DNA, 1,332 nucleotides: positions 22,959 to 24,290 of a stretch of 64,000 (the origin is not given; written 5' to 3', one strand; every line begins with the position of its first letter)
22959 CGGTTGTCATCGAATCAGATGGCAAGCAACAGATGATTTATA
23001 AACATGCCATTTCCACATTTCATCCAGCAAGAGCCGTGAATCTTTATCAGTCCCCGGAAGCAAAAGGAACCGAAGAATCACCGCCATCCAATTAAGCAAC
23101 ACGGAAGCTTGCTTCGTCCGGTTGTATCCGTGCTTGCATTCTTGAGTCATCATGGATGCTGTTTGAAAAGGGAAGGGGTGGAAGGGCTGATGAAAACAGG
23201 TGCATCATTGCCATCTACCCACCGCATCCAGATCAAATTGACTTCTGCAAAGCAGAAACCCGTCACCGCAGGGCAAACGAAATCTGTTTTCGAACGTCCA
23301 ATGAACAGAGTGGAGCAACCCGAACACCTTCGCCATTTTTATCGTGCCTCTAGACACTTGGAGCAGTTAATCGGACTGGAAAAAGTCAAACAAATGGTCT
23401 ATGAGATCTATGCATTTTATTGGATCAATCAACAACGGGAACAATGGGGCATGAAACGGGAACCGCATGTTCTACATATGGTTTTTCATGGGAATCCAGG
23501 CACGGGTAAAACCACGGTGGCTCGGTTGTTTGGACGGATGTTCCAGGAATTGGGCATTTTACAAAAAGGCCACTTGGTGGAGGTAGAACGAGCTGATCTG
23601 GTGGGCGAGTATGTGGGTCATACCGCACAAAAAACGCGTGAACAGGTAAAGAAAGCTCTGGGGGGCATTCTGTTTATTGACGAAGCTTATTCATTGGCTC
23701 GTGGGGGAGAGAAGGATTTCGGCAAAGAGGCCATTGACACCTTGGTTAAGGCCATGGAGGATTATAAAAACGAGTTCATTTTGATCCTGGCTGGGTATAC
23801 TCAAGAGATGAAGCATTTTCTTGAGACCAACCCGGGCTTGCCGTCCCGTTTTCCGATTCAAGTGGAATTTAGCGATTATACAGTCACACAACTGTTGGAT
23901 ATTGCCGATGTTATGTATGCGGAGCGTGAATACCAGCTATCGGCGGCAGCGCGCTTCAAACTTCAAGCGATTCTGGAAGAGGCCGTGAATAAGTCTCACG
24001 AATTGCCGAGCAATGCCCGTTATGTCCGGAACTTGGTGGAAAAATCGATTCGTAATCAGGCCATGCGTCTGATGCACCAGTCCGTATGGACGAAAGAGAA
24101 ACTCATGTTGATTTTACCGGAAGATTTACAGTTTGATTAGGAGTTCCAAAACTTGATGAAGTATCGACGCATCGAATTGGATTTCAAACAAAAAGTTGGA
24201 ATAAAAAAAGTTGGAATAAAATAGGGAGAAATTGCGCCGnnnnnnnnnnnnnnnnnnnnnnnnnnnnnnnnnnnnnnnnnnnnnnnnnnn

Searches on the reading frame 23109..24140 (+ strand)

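Call 47: search_protein_families(library=pfam, proteins=[window:23109-24140:+], max_evalue=1)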
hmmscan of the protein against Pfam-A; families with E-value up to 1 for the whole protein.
window:23109-24140:+ (343 aa): 18 families
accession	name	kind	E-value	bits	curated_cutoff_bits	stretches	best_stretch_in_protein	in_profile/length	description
PF00004.35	AAA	-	4.9e-19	69.5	21.2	1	124-254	1-129/131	ATPase family associated with various cellular activities (AAA)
PF17866.7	AAA_lid_6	-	5.3e-16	58.9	24.3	1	280-340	2-60/60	AAA lid domain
PF05496.18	RuvB_N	-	8.1e-05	22.9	27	1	115-225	27-117/159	Holliday junction DNA helicase RuvB P-loop domain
PF13401.12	AAA_22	-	8.3e-05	23.3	27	1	123-147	7-31/130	AAA domain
PF07728.20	AAA_5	-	0.0022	18.4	22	1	123-192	1-74/139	AAA domain (dynein-related subfamily)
PF01078.27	Mg_chelatase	-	0.0024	17.7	20.3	1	123-147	24-48/207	Magnesium chelatase, subunit ChlI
PF01443.25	Viral_helicase1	-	0.005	17.1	21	1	125-199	2-74/228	Viral superfamily 1 RNA helicase core domain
PF05673.19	DUF815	-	0.012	15.2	23.8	0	121-182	53-108/249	Protein of unknown function (DUF815)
PF13604.12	AAA_30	-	0.021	15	27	1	124-193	21-97/191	AAA domain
PF06309.17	Torsin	-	0.023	15.3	27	1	113-143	45-75/127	Torsin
PF13191.12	AAA_16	-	0.029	15.3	32.6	1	118-159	21-63/167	AAA ATPase domain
PF00158.32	Sigma54_activat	-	0.033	14.3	20.2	1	122-196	23-105/168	Sigma-54 interaction domain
PF20720.3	nSTAND3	-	0.087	13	27.2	1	125-147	21-43/155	Novel STAND NTPase 3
PF13238.12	AAA_18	-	0.099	13.5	29.4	1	128-148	5-24/128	AAA domain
PF08433.16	KTI12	-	0.1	12.5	22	1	125-181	5-57/271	Chromatin associated protein KTI12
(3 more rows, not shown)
